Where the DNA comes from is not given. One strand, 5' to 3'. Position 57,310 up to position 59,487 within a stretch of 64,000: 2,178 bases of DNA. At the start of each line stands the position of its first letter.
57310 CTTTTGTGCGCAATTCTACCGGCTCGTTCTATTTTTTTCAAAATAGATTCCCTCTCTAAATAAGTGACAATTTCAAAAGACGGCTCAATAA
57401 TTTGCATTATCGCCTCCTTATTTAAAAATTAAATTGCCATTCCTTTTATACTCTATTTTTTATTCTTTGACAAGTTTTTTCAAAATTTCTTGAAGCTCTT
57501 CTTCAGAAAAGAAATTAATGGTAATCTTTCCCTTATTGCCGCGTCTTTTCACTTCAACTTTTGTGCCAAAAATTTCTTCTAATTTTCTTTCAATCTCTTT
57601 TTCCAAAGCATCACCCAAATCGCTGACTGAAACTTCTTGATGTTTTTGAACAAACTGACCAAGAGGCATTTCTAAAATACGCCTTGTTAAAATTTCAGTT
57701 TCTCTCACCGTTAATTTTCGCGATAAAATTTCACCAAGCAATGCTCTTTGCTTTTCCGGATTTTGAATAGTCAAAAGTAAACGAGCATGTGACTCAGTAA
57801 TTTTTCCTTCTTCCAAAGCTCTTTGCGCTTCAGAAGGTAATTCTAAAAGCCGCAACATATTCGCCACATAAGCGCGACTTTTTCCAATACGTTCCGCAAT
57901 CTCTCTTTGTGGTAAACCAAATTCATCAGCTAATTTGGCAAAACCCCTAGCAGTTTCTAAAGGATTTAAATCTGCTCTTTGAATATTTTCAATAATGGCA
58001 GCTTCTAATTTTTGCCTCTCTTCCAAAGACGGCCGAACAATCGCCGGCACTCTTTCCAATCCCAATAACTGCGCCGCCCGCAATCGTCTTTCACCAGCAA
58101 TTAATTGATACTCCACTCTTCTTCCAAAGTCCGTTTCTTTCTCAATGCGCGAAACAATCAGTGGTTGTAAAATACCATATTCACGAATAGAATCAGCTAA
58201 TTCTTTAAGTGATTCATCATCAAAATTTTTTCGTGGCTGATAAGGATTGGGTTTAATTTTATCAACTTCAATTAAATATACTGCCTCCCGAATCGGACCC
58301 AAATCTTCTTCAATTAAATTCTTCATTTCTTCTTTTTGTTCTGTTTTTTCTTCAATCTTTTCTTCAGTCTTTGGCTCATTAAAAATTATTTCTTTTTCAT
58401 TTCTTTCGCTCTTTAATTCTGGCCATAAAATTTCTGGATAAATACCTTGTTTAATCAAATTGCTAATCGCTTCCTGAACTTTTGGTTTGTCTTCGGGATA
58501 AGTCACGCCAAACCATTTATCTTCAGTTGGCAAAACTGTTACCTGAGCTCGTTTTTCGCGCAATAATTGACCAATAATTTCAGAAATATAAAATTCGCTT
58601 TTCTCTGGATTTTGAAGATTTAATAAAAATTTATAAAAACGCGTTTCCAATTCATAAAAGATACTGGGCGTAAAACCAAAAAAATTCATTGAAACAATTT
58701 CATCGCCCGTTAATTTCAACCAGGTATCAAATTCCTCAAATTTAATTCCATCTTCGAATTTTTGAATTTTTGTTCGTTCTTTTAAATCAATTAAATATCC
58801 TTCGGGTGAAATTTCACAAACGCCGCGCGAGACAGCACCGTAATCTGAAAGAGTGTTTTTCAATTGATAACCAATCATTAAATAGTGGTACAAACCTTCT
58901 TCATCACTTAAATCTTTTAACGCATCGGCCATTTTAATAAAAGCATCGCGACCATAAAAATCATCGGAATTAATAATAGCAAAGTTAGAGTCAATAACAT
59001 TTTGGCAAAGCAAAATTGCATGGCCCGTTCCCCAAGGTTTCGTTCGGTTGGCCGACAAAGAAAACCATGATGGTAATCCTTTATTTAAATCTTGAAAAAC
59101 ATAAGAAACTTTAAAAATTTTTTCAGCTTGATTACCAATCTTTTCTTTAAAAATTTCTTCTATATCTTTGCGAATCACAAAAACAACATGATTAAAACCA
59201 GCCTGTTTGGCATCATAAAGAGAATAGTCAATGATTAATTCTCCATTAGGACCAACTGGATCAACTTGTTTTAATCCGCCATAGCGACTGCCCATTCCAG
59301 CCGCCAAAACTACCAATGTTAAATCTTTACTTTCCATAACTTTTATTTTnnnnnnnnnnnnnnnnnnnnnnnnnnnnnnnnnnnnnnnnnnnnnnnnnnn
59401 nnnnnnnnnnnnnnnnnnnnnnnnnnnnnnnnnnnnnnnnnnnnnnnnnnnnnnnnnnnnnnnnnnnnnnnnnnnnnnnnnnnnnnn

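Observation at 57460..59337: Orphan ParB fused in frame to a sugar-nucleotidyltransferase domain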

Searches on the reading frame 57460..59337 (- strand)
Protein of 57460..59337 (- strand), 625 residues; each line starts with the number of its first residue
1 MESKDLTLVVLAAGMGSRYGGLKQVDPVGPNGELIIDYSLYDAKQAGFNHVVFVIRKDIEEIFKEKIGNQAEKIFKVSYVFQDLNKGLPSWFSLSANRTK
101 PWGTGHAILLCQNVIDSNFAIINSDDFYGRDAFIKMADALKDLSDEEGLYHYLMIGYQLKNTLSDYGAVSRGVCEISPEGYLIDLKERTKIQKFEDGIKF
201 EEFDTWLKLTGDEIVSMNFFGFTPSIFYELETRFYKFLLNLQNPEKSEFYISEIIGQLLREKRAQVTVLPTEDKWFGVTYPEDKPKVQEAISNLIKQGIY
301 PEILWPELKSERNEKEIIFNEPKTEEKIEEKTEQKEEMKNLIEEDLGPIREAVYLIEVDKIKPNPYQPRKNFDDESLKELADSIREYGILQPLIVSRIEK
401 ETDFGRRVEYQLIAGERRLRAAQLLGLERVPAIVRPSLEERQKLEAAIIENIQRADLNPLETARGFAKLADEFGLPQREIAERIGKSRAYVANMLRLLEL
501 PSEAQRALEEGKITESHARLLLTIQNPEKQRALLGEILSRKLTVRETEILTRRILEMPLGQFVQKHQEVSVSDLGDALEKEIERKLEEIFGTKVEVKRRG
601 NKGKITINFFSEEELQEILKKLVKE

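Call 3: search_protein_families(library=pfam, proteins=[window:57460-59337:-], max_evalue=0.01)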
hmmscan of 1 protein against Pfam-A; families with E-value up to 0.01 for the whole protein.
window:57460-59337:- (625 aa): 9 families
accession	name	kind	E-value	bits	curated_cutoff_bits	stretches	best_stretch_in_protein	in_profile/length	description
PF17762.8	HTH_ParB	-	3.1e-34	117.6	22.6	1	456-554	2-100/102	ParB HTH domain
PF02195.25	ParB_N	-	1.4e-31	108.8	26.3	1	353-453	3-95/95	ParB N-terminal domain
PF00483.29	NTP_transferase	-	6.2e-11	42.8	21.2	1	9-276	3-227/245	Nucleotidyl transferase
PF23552.2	ParB_C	-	7.4e-09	35.4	23.8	1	580-622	6-49/50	ParB dimerisation domain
PF12804.13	NTP_transf_3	-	3.4e-05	24.5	27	1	9-58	2-49/160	MobA-like NTP transferase domain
PF01381.28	HTH_3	-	0.0021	18.5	23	0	471-496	6-31/55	Helix-turn-helix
PF08535.16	KorB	-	0.0021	18.4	22.3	0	474-512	3-41/89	KorB domain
PF16344.10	FecR_C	-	0.0065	16.9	24.4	0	580-622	10-53/70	FecR, C-terminal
PF13412.12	HTH_24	-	0.0091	16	21.9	0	474-499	17-42/48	Winged helix-turn-helix DNA-binding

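Call 4: search_protein_families(library=ncbifam, proteins=[window:57460-59337:-], max_evalue=0.01)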
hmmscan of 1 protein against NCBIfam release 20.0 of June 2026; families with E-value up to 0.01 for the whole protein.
window:57460-59337:- (625 aa): 14 families
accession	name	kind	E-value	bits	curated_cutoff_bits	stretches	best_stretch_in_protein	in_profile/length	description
TIGR04285.1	nucleoid_noc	exception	1.6e-65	221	315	1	353-599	2-239/255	nucleoid occlusion protein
TIGR00180.1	parB_part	domain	2.3e-54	184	58.45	1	352-534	4-182/186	ParB/RepB/Spo0J family partition protein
TIGR03734.1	PRTRC_parB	hypoth_equivalog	8.4e-29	100.5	278.6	1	366-547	6-182/555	PRTRC system ParB family protein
TIGR03454.1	partition_RepB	equivalog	4.6e-16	59.1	201.5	1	326-498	42-201/325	plasmid partitioning protein RepB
TIGR03992.1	Arch_glmU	subfamily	5.8e-11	41.9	292.1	1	8-141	3-122/393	bifunctional sugar-1-phosphate nucleotidylyltransferase/acetyltransferase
NF010406.0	PRK13832.1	subfamily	1.8e-10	40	640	1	360-499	11-143/578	plasmid partitioning protein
NF010440.0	PRK13866.1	equivalog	1.9e-07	30.6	522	1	351-478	63-183/336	plasmid partitioning protein RepB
NF041313.1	UDPGP_AglF_Halo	equivalog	2.5e-06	27.1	400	0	9-120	4-113/234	UTP--glucose-1-phosphate uridylyltransferase AglF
NF053625.1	SerKinSerKArch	equivalog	5.1e-05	22.5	380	1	354-445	17-98/244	ADP-dependent L-serine kinase SerK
TIGR01208.1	rmlA_long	equivalog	5.1e-05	22.3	320.25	1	9-89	3-86/353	glucose-1-phosphate thymidylyltransferase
TIGR03310.1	matur_MocA_YgfJ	equivalog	0.00015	21.8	186.45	1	9-65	3-57/188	molybdenum cofactor cytidylyltransferase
TIGR02937.1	sigma70-ECF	superfamily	0.0026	17.4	42.9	1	252-493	61-152/165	sigma-70 family RNA polymerase sigma factor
TIGR03764.1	ICE_PFGI_1_parB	hypoth_equivalog_domain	0.0028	17.3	143.75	1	348-404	5-60/260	ParB family protein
NF041135.1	IPPtranDIPPsyn_Thcocales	equivalog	0.0033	16.5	580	0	9-137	4-112/419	bifunctional L-myo-inositol-1-phosphate cytidylyltransferase/CDP-L-myo-inositol myo-inositolphosphotransferase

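Call 5: find_homologous_proteins(query=window:57460-59337:-)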
Query window:57460-59337:- (625 aa): 2389 proteins with E <= 0.001 among 8000 candidates; the best 120 are listed.
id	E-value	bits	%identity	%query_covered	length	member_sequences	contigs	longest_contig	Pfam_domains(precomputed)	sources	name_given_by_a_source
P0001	0.0e+0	1361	99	100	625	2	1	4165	PF00483.30,PF17762.9,PF23552.3,PF02195.27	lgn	-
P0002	0.0e+0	1173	85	100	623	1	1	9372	PF00483.30,PF17762.9,PF23552.3,PF02195.27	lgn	-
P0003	0.0e+0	1172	85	100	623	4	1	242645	PF00483.30,PF17762.9,PF23552.3,PF02195.27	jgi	jgi:ParB/RepB/Spo0J family partition protein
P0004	0.0e+0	1144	82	100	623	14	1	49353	PF00483.30,PF17762.9,PF23552.3,PF02195.27,PF12804.14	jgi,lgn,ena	-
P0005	0.0e+0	1107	80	100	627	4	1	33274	PF00483.30,PF17762.9,PF23552.3,PF02195.27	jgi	-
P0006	0.0e+0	1071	77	100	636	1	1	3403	PF00483.30,PF17762.9,PF23552.3,PF02195.27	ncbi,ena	-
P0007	0.0e+0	1071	77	100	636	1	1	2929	PF00483.30,PF17762.9,PF23552.3,PF02195.27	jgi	-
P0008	0.0e+0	1070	77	100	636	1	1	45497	PF00483.30,PF17762.9,PF23552.3,PF02195.27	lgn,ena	-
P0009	0.0e+0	1057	76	100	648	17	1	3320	PF00483.30,PF17762.9,PF23552.3,PF02195.27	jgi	-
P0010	4.6e-298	1008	74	49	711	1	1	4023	PF00483.30,PF17762.9,PF23552.3,PF02195.27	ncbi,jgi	jgi:ParB/RepB/Spo0J family partition protein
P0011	1.6e-296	1003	74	49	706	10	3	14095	PF00483.30,PF17762.9,PF23552.3,PF02195.27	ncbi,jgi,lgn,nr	ncbi:MAG: ParB/RepB/Spo0J family partition protein [Parcubacteria group bacterium]|nr:ParB/RepB/Spo0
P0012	5.4e-296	1001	74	49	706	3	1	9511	PF00483.30,PF17762.9,PF23552.3,PF02195.27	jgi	-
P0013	1.2e-294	997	73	49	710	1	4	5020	PF00483.30,PF17762.9,PF23552.3,PF02195.27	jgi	-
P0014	3.6e-250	850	80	78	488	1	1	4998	PF17762.9,PF23552.3,PF02195.27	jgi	-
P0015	1.8e-217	742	75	48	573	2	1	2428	PF17762.9,PF23552.3,PF02195.27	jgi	-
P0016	7.4e-190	651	69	64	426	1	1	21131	PF00483.30,PF02195.27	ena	-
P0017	1.2e-175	604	74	62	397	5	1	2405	PF17762.9,PF23552.3,PF02195.27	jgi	-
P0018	6.5e-151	522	47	49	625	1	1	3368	PF00483.30,PF12804.14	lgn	-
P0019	1.3e-149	518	78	53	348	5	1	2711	PF17762.9,PF02195.27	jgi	-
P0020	9.1e-124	432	71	48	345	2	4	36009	PF17762.9,PF23552.3,PF02195.27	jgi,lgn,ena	-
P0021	5.2e-123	430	67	53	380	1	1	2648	PF17762.9,PF23552.3,PF02195.27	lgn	-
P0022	2.2e-121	424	70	48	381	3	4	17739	PF17762.9,PF23552.3,PF02195.27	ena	-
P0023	2.6e-120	421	70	49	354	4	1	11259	PF17762.9,PF23552.3,PF02195.27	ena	-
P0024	5.0e-120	420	59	49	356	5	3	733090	-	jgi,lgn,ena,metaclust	metaclust:\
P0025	5.4e-120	420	70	49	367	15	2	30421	PF17762.9,PF23552.3,PF02195.27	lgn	-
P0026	6.2e-120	420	71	49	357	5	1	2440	PF17762.9,PF02195.27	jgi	-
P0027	6.6e-120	420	70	49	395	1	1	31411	PF17762.9,PF23552.3,PF02195.27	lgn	-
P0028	1.9e-119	418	71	48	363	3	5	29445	PF17762.9,PF23552.3,PF02195.27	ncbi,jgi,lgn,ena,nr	ncbi:MAG TPA: ParB/RepB/Spo0J family partition protein [Candidatus Paceibacterota bacterium]|nr:ParB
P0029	2.0e-119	418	69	49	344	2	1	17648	PF17762.9,PF23552.3,PF02195.27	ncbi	-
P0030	1.4e-118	415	69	48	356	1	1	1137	PF17762.9,PF23552.3,PF02195.27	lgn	-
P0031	3.2e-117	411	65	50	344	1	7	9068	PF17762.9,PF23552.3,PF02195.27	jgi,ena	-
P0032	4.4e-116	407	68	49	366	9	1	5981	PF17762.9,PF23552.3,PF02195.27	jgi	jgi:ParB family transcriptional regulator, chromosome partitioning protein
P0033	6.6e-116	406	68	48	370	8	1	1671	PF17762.9,PF23552.3,PF02195.27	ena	-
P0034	1.3e-115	405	68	48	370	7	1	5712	PF17762.9,PF23552.3,PF02195.27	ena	-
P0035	1.7e-115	405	68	48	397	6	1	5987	PF17762.9,PF23552.3,PF02195.27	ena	-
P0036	2.3e-107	378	69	44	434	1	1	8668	PF17762.9,PF23552.3,PF02195.27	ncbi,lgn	-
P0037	4.6e-106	374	68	44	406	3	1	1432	PF17762.9,PF23552.3,PF02195.27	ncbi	-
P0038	2.2e-104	368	45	39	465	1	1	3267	PF00483.30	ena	-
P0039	4.2e-103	364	55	49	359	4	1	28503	-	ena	-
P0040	5.0e-102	361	63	48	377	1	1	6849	PF17762.9,PF23552.3,PF02195.27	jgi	jgi:ParB family chromosome partitioning protein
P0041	2.0e-100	355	66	45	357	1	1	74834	PF17762.9,PF23552.3,PF02195.27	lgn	-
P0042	3.8e-99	351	33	48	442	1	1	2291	PF00483.30,PF12804.14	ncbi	-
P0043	4.5e-97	344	52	50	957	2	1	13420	PF00483.30,PF20736.3,PF20737.3,PF07944.19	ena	-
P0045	5.0e-95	337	37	48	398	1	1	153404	PF00483.30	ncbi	-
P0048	4.2e-92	328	57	47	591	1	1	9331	PF00483.30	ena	-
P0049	8.1e-92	327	51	48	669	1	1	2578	PF00483.30,PF01636.30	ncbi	-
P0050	1.2e-91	326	51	48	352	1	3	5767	PF00483.30,PF12804.14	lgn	-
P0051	2.6e-91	325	41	48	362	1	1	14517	PF00483.30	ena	-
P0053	6.3e-91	324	51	48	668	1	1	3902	PF00483.30,PF01636.30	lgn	-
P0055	8.1e-91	323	58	44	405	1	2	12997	PF17762.9,PF23552.3,PF02195.27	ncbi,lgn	-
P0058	1.3e-89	320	50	48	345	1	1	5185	PF00483.30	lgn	-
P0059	2.2e-89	319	52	48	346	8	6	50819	PF00483.30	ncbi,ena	-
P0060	2.9e-89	318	49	48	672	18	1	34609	PF00483.30,PF01636.30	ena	-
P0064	4.5e-89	318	46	49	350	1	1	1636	PF00483.30,PF12804.14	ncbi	-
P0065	8.1e-89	317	49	49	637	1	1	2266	PF00483.30,PF08659.17,PF04321.24,PF16363.12,PF02719.22,PF01073.26,PF07993.19,PF00106.32,PF01370.28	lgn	-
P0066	1.0e-88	317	50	48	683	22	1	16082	PF00483.30,PF01636.30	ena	-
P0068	3.5e-88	315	51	48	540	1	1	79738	PF00483.30,PF01569.28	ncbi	-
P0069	7.5e-88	314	57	44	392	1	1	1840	PF17762.9,PF23552.3,PF02195.27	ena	-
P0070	9.6e-88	313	48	49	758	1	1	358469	PF00483.30,PF13482.13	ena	-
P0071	1.7e-87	312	49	48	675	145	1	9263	PF01636.30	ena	-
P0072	1.8e-87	312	52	48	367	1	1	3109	PF00483.30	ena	-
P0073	2.5e-87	312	50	48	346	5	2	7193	PF00483.30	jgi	-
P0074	3.4e-87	312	51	48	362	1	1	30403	PF00483.30,PF12804.14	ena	-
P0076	4.5e-87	311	50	48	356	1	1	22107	PF00483.30,PF12804.14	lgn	-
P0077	7.3e-87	310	47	48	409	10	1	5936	PF00483.30,PF12844.14,PF01381.29,PF13560.13,PF13443.13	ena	-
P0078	1.5e-86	309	49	48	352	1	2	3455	PF00483.30,PF12804.14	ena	-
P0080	3.4e-86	308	56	44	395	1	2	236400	PF17762.9,PF23552.3,PF02195.27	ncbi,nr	ncbi:MAG: ParB/RepB/Spo0J family partition protein [Patescibacteria group bacterium]|nr:ParB/RepB/Sp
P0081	4.1e-86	308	50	49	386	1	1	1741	PF00483.30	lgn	-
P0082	1.2e-85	306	49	48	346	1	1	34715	PF00483.30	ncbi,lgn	-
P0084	5.2e-85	304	48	47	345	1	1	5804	PF00483.30,PF12804.14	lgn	-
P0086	6.2e-85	304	57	44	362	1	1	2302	PF17762.9,PF23552.3,PF02195.27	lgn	-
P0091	2.5e-84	302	49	48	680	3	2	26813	PF00483.30,PF01636.30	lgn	-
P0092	2.8e-84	302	52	48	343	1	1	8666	PF00483.30,PF12804.14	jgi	jgi:Nucleotidyl transferase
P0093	2.8e-84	302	50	48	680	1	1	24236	PF00483.30,PF01636.30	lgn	-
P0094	2.9e-84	302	46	51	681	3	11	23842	PF00483.30,PF01636.30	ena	-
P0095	2.9e-84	302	50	48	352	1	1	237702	PF00483.30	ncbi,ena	-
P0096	4.2e-84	301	49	48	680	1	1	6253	PF00483.30,PF01636.30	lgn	-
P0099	4.6e-84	301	46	50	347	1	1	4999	PF00483.30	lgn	-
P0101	4.8e-84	301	50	48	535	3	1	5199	PF00483.30,PF06452.17,PF12804.14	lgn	-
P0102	5.1e-84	301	49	48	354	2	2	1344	PF00483.30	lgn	-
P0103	5.2e-84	301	48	50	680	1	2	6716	PF00483.30,PF01636.30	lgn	-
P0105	1.2e-83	300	49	48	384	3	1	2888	PF00483.30,PF12804.14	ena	-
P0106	1.7e-83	299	49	48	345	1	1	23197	PF00483.30,PF12804.14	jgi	jgi:UTP-glucose-1-phosphate uridylyltransferase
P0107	1.9e-83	299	48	49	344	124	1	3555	PF00483.30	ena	-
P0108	1.9e-83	299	51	48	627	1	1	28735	PF00483.30,PF01520.24,PF12804.14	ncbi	-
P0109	2.0e-83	299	47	48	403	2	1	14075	PF00483.30,PF00381.25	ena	-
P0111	3.5e-83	298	46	48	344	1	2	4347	PF00483.30,PF12804.14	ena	-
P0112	3.8e-83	298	49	48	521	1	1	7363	PF00483.30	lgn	-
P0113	6.7e-83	297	48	48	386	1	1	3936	PF00483.30,PF01381.29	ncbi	-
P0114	7.8e-83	297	49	48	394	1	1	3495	PF00483.30,PF01817.27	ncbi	-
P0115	1.7e-82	296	49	48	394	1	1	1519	PF00483.30,PF01817.27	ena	-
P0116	2.1e-82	296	48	48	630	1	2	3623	PF00483.30,PF04321.24,PF16363.12,PF02719.22,PF01073.26,PF13460.13,PF01370.28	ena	-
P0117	3.4e-82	295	42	48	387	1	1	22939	PF00483.30,PF12804.14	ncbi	-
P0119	4.2e-82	295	54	44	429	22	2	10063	PF17762.9,PF23552.3,PF02195.27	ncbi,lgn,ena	-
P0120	5.3e-82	294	58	44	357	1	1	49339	PF17762.9,PF23552.3,PF02195.27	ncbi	-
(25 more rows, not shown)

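Call 11: find_encoding_contigs(protein=P0003, flank=10000, max_places=3)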
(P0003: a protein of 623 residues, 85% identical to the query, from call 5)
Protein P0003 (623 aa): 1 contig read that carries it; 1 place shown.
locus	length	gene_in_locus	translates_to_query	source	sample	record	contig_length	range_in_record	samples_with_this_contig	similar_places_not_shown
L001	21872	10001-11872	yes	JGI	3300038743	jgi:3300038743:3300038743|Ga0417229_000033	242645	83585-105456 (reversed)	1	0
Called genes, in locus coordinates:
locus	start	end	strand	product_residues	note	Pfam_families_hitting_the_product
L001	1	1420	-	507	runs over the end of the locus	PF12072:RNase_Y_N, PF00013:KH_1, PF08668:HDOD (faint), PF01966:HD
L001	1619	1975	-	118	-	-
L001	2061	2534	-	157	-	-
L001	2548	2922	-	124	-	-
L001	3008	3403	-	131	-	-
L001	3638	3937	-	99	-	-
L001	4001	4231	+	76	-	PF01455:HupF_HypC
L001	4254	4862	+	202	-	PF19927:DUF6390 (weak)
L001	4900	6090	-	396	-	PF00374:NiFeSe_Hases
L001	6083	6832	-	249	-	PF01058:Oxidored_q6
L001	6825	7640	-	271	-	PF00970:FAD_binding_6 (weak), PF00175:NAD_binding_1, PF10418:DHODB_Fe-S_bind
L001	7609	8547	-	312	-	PF13187:Fer4_9 (faint), PF13534:Fer4_17 (faint), PF14697:Fer4_21 (faint), PF25160:LdpA_Fe-S-bd (faint), PF00037:Fer4 (faint), PF12797:Fer4_2 (faint), PF13183:Fer4_8 (faint), PF17179:Fer4_22, +1 more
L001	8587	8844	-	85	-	-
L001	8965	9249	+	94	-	-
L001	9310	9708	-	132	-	-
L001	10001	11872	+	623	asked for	PF00483:NTP_transferase, PF02195:ParB_N, PF17762:HTH_ParB, PF23552:ParB_C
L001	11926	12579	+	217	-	PF02511:Thy1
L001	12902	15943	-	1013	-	PF04313:HSDR_N, PF04851:ResIII, PF18766:SWI2_SNF2, PF00270:DEAD (faint), PF22679:T1R_D3-like, PF11867:T1RH-like_C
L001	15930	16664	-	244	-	PF13643:DUF4145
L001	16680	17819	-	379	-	PF01420:Methylase_S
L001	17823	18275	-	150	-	PF13456:RVT_3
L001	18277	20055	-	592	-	PF12161:HsdM_N, PF02384:N6_Mtase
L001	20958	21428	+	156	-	PF13847:Methyltransf_31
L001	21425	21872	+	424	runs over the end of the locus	PF27218:MJ0043_C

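Call 12: find_encoding_contigs(protein=P0020, flank=10000, max_places=3)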
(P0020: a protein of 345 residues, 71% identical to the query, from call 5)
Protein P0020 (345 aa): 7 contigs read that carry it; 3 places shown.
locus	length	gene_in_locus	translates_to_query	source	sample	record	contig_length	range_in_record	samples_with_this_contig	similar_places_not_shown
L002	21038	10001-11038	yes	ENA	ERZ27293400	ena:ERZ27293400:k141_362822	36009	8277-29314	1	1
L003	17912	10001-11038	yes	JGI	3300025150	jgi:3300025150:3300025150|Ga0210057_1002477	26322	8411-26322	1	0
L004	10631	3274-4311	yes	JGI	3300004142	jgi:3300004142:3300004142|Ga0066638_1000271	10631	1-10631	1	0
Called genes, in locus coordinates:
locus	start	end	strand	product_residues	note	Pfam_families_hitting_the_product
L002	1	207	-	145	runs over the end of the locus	PF01424:R3H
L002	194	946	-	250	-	PF02096:60KD_IMP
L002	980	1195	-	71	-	PF01809:YidD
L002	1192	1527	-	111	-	PF00825:Ribonuclease_P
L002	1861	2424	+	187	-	PF07638:Sigma70_ECF (faint), PF04542:Sigma70_r2, PF08281:Sigma70_r4_2, PF04545:Sigma70_r4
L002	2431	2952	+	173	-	-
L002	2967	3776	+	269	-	-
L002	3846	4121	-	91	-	PF00216:Bac_DNA_binding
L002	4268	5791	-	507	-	PF12072:RNase_Y_N, PF00013:KH_1, PF08668:HDOD (faint), PF01966:HD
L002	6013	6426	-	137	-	-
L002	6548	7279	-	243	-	-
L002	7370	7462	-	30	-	-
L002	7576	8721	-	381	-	PF24963:DUF7768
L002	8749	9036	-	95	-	-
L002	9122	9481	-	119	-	-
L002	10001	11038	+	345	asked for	PF02195:ParB_N, PF17762:HTH_ParB, PF23552:ParB_C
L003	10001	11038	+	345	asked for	PF02195:ParB_N, PF17762:HTH_ParB, PF23552:ParB_C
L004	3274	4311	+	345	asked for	PF02195:ParB_N, PF17762:HTH_ParB, PF23552:ParB_C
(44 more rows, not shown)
